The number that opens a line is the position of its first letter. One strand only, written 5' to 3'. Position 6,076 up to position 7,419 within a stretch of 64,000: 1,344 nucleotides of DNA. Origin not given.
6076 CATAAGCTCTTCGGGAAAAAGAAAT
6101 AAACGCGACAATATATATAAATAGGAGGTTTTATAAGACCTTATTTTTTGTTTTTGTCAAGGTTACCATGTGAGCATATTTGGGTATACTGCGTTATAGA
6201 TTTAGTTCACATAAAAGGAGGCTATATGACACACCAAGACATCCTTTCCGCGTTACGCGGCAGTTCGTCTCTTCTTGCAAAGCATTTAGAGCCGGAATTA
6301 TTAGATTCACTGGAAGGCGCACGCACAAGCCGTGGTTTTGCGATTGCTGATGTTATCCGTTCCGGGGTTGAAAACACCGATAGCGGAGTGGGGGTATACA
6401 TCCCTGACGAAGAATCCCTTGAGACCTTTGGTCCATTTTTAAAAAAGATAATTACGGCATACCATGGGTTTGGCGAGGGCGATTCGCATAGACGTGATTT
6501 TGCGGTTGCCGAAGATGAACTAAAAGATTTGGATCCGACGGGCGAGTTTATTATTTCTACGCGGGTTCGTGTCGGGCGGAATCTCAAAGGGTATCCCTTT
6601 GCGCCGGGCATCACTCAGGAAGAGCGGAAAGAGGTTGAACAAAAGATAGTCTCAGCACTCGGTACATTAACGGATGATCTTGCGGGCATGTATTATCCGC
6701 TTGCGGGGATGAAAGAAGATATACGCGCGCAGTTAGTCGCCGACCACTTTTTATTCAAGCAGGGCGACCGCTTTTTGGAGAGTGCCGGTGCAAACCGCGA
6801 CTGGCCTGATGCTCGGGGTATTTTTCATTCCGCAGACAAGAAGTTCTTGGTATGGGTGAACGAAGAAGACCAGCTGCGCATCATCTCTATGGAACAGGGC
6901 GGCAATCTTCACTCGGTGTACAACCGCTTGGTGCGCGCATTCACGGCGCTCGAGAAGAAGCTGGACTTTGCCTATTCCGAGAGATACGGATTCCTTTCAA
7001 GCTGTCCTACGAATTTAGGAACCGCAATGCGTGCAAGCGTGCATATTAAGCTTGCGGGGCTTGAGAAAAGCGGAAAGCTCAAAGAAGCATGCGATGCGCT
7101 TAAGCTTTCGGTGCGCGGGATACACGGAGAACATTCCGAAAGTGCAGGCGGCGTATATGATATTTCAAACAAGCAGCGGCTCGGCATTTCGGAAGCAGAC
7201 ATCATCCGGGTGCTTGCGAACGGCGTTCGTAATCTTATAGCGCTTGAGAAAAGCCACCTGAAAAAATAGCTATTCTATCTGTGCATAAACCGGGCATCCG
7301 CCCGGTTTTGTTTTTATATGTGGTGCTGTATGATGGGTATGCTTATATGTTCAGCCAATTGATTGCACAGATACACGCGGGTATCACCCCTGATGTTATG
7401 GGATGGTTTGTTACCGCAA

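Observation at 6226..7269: Eukaryote-type arginine (phosphagen) kinase in a bacterial context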

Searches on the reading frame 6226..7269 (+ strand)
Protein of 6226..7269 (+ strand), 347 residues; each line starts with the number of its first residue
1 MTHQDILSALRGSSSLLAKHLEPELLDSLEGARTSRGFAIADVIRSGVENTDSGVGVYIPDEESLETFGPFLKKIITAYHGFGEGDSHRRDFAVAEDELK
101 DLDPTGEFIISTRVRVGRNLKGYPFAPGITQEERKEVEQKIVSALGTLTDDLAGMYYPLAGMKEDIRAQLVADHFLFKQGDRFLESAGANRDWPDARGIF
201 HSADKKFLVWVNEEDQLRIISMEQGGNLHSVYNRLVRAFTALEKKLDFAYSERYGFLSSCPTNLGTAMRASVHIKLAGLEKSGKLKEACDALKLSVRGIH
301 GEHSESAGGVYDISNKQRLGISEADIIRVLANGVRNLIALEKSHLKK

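Call 7: search_protein_families(library=pfam, proteins=[window:6226-7266:+], max_evalue=0.01)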
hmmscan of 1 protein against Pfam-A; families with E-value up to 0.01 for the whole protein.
window:6226-7266:+ (347 aa): 2 families
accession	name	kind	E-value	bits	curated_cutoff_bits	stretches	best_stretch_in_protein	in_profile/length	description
PF00217.24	ATP-gua_Ptrans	-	4.6e-75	251.9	22.4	1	136-343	1-202/203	ATP:guanido phosphotransferase, C-terminal catalytic domain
PF02807.20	ATP-gua_PtransN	-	2.1e-19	70.2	25.7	1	13-76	3-66/67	ATP:guanido phosphotransferase, N-terminal domain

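Call 8: search_protein_families(library=ncbifam, proteins=[window:6226-7266:+], max_evalue=0.01)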
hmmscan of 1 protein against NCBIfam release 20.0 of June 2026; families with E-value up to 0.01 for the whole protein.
window:6226-7266:+ (347 aa): 5 families
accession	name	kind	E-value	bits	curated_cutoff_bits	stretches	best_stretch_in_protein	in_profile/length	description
NF002194.0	PRK01059.1-4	equivalog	3.8e-47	161.1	385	1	100-343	6-244/345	protein arginine kinase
NF053707.1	PrArgKinMcsBBac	equivalog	1.6e-42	146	500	1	102-343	18-254/347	protein-arginine kinase McsB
NF002193.0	PRK01059.1-3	equivalog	3.1e-33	115.3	471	1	107-343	20-243/335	protein arginine kinase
NF002191.0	PRK01059.1-1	equivalog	1.8e-29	102.9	381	1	106-344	20-251/358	protein arginine kinase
NF002192.0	PRK01059.1-2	equivalog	3.3e-25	88.9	679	1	107-341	20-239/340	protein arginine kinase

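Call 9: search_solved_structures(query=window:6226-7266:+, max_evalue=0.001, show_alignments=2)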
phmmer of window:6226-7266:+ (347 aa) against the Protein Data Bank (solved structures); distinct sequences matched with E-value up to 0.001: 49.
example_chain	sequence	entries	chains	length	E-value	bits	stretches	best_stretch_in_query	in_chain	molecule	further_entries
4rf6_A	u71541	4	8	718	3e-223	743.1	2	14-343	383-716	Arginine kinase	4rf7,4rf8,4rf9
4wo8_A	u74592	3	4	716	3.4e-175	585.2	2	17-342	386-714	Taurocyamine kinase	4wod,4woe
1rl9_A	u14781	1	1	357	2.3e-114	385.3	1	13-343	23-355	Arginine kinase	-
1p52_A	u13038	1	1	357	7.1e-114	383.7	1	13-343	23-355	Arginine kinase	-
1bg0_A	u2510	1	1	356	2.5e-113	381.9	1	13-343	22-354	ARGININE KINASE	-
1m15_A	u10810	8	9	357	2.5e-113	381.8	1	13-343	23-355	arginine kinase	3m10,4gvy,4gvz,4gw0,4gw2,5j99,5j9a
1p50_A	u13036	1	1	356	6.6e-113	380.5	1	13-343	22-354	Arginine kinase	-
1sd0_A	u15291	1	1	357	4.6e-112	377.7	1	13-343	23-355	Arginine kinase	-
8yx0_A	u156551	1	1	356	2.8e-108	365.3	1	9-343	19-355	Arginine kinase Pro c 2.0101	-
5zhq_A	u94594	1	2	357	6.7e-108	364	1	9-343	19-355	Arginine kinase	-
4bhl_A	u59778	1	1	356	1.5e-107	362.9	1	9-343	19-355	ARGININE KINASE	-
6ky2_A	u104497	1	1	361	4.8e-107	361.2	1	12-343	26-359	Arginine kinase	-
7vcj_A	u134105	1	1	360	7.4e-107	360.6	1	12-343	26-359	Arginine kinase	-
4bg4_A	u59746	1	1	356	1.2e-106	359.9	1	9-343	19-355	ARGININE KINASE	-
4bg4_B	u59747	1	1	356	1.5e-106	359.5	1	9-343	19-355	ARGININE KINASE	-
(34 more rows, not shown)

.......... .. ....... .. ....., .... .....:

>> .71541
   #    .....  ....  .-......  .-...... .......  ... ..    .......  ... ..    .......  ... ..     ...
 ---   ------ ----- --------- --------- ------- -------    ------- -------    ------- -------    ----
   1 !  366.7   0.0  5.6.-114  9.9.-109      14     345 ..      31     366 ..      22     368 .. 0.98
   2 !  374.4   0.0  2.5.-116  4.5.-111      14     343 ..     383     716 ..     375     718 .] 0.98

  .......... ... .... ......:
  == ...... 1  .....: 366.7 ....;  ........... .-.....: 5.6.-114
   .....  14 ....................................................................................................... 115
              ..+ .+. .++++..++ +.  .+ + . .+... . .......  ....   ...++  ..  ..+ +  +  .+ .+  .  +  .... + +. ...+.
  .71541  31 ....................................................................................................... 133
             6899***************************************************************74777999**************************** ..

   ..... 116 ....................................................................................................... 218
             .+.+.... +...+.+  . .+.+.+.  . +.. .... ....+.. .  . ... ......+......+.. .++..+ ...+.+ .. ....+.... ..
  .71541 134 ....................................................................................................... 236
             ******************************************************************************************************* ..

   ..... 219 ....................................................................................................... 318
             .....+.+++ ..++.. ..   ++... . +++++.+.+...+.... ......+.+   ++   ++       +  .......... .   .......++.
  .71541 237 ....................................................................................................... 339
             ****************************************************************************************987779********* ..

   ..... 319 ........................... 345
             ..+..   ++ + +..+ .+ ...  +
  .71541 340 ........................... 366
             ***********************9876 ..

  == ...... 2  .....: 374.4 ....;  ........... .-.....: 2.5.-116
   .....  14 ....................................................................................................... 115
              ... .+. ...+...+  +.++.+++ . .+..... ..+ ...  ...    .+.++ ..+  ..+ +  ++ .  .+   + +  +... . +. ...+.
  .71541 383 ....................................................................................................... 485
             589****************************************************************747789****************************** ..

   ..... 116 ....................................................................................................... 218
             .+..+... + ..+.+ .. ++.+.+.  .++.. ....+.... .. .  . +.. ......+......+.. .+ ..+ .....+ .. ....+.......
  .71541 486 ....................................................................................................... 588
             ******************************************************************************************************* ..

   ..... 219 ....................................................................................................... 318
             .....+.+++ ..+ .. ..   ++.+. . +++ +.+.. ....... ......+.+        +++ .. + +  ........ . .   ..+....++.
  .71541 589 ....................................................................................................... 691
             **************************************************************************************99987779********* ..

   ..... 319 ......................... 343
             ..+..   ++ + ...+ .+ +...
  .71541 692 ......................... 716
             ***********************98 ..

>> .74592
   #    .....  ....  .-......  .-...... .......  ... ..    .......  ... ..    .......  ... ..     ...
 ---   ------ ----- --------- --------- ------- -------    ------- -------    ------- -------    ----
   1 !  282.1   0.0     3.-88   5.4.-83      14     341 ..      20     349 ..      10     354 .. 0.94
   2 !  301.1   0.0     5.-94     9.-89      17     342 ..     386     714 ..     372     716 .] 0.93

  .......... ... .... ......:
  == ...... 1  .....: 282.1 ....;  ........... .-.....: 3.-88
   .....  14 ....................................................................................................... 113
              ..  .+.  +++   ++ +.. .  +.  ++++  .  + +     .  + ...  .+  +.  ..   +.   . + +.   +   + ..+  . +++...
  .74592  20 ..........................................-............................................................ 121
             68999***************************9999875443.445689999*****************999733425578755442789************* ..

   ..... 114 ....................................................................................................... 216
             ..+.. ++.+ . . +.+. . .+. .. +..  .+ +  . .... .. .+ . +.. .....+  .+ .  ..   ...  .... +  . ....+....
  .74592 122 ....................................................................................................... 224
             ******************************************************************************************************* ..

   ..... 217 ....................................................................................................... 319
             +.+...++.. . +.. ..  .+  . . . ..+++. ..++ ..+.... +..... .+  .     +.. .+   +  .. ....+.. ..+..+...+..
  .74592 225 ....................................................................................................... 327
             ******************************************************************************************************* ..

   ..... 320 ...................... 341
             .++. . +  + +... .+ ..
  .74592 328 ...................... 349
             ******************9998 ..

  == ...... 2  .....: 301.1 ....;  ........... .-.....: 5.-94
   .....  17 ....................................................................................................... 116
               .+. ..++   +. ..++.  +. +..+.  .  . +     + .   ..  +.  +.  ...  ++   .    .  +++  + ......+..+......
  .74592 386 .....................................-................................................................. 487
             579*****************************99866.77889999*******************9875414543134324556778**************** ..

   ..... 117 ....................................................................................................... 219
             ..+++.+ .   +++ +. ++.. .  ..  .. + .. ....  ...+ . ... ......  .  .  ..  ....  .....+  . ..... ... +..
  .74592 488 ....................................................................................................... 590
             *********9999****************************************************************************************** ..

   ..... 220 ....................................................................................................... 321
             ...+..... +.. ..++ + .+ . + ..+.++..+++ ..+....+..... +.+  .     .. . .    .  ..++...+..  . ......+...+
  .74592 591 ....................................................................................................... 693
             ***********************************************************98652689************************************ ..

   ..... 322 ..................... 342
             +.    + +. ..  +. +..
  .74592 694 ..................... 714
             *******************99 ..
